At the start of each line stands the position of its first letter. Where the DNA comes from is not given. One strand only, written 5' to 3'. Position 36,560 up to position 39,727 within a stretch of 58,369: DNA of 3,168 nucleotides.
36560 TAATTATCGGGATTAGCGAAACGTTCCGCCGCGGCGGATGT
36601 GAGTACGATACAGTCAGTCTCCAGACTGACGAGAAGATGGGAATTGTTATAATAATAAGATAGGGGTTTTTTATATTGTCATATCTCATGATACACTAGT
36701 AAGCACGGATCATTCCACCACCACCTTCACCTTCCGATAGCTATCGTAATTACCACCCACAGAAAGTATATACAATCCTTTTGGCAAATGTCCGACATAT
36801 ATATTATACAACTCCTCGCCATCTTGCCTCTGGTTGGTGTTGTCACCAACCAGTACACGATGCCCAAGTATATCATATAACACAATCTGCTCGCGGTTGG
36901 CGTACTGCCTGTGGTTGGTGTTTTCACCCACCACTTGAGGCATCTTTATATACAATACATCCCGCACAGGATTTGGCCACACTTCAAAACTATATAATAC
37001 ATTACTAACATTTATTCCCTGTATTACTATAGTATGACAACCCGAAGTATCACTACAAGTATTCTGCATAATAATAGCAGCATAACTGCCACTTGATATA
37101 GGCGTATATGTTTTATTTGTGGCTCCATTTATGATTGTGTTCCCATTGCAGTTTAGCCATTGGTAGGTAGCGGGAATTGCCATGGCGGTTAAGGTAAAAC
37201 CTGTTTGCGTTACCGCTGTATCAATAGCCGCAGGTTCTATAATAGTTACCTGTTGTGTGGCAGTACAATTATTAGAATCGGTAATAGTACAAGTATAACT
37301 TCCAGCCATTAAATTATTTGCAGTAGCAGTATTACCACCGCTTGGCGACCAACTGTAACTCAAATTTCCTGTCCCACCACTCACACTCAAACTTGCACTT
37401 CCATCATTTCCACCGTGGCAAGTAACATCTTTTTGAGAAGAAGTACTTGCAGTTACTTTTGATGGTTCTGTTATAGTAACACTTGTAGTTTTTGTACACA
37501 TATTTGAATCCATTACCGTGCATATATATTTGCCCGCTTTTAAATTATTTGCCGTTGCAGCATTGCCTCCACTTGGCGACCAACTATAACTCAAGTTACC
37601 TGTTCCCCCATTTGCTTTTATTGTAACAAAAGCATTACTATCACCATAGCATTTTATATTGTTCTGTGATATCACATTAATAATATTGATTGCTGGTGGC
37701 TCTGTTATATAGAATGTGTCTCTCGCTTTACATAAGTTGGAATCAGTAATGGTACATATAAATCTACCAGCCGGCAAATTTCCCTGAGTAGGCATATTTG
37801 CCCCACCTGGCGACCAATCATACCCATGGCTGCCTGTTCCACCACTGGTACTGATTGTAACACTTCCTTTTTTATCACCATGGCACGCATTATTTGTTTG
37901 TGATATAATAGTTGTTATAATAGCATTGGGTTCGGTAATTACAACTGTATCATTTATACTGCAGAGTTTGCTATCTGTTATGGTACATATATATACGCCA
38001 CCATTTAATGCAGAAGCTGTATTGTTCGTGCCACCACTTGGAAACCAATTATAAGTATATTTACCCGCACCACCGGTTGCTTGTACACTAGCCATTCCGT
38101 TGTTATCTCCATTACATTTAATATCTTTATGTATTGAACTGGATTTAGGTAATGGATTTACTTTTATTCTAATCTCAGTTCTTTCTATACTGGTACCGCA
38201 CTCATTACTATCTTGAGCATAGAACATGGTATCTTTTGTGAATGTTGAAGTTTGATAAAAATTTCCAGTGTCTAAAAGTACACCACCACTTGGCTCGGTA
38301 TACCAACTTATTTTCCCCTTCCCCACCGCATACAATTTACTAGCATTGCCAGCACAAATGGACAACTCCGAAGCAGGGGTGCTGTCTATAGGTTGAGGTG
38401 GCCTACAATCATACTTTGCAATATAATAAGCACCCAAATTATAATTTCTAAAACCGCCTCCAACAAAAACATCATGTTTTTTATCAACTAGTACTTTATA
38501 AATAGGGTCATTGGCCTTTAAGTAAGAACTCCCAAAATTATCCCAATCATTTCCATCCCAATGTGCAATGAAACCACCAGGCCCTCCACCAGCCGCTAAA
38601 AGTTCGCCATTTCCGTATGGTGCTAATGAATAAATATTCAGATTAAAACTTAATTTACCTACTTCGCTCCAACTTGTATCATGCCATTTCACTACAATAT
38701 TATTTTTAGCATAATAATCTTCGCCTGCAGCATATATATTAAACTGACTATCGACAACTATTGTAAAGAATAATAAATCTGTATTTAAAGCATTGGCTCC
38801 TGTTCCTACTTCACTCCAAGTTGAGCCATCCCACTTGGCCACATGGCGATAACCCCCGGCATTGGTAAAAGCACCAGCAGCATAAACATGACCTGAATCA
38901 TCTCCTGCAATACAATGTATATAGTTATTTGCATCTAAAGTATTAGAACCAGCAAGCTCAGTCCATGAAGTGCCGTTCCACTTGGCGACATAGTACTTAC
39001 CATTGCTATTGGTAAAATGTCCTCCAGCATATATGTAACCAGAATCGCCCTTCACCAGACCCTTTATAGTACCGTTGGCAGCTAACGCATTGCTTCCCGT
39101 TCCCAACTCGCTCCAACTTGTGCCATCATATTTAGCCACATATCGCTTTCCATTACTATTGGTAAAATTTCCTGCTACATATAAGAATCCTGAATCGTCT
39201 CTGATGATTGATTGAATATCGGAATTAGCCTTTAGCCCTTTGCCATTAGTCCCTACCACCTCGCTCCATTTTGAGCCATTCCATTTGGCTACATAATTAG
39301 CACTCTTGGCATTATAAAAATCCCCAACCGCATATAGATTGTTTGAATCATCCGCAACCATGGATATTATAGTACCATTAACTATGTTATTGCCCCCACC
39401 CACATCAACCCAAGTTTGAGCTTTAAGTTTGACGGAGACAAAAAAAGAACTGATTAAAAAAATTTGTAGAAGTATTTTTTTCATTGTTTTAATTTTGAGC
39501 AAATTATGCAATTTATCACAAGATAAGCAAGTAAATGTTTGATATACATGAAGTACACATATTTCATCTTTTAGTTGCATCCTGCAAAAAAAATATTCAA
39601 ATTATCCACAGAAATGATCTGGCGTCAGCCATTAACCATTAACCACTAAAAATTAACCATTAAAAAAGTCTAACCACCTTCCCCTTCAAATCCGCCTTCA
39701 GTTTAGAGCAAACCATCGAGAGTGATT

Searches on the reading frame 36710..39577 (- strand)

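Call 79: search_protein_families(library=pfam, proteins=[window:36710-39577:-], max_evalue=0.01)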
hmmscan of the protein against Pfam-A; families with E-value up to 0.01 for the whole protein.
window:36710-39577:- (955 aa): 6 families
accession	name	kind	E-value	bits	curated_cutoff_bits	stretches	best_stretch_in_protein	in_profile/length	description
PF13573.12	SprB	-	9.6e-31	105.6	28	4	712-747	1-36/37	SprB repeat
PF19081.6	Ig_7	-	2.5e-12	47.4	27.3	1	403-475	8-84/84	Ig-like domain CHU_C associated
PF18962.6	Por_Secre_tail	-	6.6e-11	42.8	27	1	866-950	1-73/75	Secretion system C-terminal sorting domain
PF19565.4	DUF6087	-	6.7e-07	30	27.1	0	243-266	43-66/99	Family of unknown function (DUF6087)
PF23585.1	DUF7137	-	0.00011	22.4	27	0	736-776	65-106/137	Domain of unknown function (DUF7137)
PF07494.17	Reg_prop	-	0.00014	22.1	20.4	0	118-137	4-23/24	Two component regulator propeller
